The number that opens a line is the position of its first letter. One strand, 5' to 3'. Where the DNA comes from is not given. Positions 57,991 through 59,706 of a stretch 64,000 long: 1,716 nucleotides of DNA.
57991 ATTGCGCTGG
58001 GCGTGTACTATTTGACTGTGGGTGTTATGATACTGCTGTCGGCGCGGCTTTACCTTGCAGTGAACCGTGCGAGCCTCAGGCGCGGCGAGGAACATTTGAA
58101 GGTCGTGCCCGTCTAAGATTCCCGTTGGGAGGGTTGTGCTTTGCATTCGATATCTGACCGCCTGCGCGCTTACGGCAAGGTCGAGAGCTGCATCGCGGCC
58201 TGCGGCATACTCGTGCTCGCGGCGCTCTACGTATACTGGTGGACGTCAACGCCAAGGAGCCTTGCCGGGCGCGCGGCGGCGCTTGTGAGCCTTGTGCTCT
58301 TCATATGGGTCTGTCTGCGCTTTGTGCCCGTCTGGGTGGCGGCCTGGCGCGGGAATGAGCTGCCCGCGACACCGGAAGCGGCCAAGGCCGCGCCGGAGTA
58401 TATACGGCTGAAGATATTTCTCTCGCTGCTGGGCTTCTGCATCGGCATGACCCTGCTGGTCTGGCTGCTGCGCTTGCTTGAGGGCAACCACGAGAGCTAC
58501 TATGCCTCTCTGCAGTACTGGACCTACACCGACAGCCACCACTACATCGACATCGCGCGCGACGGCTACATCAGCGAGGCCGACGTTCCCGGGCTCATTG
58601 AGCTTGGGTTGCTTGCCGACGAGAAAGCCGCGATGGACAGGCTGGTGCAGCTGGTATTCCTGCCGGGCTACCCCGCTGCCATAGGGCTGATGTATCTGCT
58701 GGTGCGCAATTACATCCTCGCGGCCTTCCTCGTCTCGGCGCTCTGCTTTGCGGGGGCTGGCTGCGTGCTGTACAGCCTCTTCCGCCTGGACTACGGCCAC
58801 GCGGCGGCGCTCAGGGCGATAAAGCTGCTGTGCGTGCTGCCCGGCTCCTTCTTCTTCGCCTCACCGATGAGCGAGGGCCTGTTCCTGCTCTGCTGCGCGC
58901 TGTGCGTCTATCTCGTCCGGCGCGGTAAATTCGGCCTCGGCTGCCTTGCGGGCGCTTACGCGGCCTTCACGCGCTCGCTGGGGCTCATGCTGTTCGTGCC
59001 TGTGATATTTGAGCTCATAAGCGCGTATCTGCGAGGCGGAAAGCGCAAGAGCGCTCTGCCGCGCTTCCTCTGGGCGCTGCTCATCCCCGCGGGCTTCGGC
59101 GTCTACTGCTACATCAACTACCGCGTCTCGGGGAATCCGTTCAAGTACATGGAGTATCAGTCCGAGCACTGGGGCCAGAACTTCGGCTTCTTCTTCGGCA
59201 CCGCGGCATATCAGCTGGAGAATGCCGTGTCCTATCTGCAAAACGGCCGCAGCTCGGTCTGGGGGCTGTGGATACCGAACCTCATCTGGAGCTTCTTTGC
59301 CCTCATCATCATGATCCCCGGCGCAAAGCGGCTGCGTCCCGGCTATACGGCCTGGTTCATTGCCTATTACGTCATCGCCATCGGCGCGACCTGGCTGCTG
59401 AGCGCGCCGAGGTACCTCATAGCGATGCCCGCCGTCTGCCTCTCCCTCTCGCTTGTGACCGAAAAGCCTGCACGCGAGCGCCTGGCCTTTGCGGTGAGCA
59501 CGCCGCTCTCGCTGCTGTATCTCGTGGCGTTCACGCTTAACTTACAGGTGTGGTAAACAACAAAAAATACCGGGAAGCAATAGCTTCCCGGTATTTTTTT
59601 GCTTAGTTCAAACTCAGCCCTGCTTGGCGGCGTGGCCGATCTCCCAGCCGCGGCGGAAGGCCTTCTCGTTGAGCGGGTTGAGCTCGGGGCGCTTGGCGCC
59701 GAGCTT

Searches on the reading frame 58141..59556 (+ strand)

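Call 9: search_protein_families(library=pfam, proteins=[window:58141-59556:+])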
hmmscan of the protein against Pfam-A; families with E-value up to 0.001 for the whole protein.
window:58141-59556:+ (471 aa): 1 family
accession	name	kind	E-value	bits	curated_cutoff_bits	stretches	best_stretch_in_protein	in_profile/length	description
PF04188.19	Mannosyl_trans2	-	0.00014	21.8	22.4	1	121-297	55-218/443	Mannosyltransferase (PIG-V)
